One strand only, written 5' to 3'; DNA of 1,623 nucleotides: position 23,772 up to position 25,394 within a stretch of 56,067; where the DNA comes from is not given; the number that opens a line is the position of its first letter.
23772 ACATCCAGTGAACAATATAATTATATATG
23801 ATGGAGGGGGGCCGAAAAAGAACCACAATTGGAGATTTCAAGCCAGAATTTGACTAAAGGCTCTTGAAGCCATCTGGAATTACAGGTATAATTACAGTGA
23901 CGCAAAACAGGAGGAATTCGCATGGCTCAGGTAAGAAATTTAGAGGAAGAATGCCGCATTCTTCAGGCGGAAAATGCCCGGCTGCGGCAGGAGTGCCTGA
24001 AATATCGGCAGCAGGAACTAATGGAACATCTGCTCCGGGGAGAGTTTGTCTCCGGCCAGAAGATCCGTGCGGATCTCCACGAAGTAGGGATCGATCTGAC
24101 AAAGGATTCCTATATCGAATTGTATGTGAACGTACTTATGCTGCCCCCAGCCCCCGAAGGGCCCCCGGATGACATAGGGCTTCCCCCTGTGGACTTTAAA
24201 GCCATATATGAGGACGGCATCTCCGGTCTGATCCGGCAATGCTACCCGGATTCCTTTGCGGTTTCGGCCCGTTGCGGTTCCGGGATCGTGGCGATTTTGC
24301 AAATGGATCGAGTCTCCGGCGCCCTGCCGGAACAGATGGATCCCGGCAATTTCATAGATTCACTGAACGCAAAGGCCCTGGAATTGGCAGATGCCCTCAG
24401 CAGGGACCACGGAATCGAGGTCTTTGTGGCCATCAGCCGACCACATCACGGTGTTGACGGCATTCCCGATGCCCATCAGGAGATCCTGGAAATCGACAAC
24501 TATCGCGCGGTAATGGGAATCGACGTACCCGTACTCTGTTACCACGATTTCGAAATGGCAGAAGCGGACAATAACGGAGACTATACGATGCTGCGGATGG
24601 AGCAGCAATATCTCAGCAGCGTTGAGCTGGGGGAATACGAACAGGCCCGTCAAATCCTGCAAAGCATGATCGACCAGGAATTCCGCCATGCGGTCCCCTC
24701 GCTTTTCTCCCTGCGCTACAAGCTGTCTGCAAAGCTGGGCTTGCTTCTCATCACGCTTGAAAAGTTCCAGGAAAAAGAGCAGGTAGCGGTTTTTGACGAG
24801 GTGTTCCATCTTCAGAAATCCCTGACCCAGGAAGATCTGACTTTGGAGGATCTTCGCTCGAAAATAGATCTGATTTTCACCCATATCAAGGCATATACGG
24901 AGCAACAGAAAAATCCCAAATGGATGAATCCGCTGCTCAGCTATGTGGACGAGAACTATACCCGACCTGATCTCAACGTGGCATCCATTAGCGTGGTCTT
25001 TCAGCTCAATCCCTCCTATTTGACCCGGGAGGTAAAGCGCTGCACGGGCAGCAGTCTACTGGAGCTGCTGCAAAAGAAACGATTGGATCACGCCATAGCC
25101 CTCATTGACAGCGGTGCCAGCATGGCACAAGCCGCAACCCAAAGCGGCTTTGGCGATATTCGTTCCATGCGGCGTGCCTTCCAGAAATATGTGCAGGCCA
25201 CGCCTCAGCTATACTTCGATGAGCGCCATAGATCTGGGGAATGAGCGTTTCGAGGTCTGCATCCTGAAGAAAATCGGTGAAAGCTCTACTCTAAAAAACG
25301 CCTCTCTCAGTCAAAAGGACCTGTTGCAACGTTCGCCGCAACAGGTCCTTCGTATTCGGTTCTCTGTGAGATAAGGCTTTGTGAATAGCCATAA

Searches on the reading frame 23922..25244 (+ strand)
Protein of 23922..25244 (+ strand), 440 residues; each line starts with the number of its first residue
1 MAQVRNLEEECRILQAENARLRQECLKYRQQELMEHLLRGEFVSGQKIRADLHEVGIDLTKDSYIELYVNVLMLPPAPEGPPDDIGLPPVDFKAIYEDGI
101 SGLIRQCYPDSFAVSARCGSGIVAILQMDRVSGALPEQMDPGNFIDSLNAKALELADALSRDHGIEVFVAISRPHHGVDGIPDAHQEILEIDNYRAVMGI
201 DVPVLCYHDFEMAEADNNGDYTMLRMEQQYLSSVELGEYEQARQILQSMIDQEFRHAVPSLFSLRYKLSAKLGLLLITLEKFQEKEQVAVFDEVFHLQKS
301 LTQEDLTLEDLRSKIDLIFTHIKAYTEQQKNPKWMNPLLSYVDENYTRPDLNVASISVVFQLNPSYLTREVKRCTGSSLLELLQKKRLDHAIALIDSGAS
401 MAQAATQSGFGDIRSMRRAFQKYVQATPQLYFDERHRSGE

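Call 4: search_protein_families(library=pfam, proteins=[window:23922-25244:+], max_evalue=0.01)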
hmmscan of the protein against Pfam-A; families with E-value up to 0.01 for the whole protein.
window:23922-25244:+ (440 aa): 3 families
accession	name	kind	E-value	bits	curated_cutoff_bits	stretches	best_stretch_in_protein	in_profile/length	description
PF12833.13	HTH_18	-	1.9e-15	57.3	33.6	1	360-432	5-78/80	Helix-turn-helix domain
PF00165.29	HTH_AraC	-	1.4e-07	31.9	26.6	1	396-431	6-40/42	Bacterial regulatory helix-turn-helix proteins, AraC family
PF17853.6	GGDEF_2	-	3.1e-05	24.6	24.5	1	115-187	54-109/116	GGDEF-like domain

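Call 70: search_protein_families(library=ncbifam, proteins=[window:23922-25244:+], max_evalue=0.001)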
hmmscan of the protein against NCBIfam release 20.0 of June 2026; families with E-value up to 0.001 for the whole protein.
window:23922-25244:+ (440 aa): 6 families
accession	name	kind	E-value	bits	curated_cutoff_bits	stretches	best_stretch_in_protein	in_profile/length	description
NF047455.1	TF_Staph_AryK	equivalog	6.1e-11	41.3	850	1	313-436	137-260/759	transcriptional regulator AryK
NF006902.0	PRK09393.1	equivalog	2.5e-09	36.8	425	1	326-433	213-320/327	transcriptional regulator FtrA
TIGR04094.1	adjacent_YSIRK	equivalog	1.7e-07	30.6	200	1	325-431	277-382/383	YSIRK-targeted surface antigen transcriptional regulator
NF047788.1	TransRegPocR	equivalog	3.1e-07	29.9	500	1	323-436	179-292/296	transcriptional regulator PocR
NF007860.0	PRK10572.1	equivalog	4.8e-06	25.6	208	1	288-433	137-283/292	arabinose operon transcriptional regulator AraC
NF007693.0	PRK10371.1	equivalog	8.2e-06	25.2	253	1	329-431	194-296/309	transcriptional regulator MelR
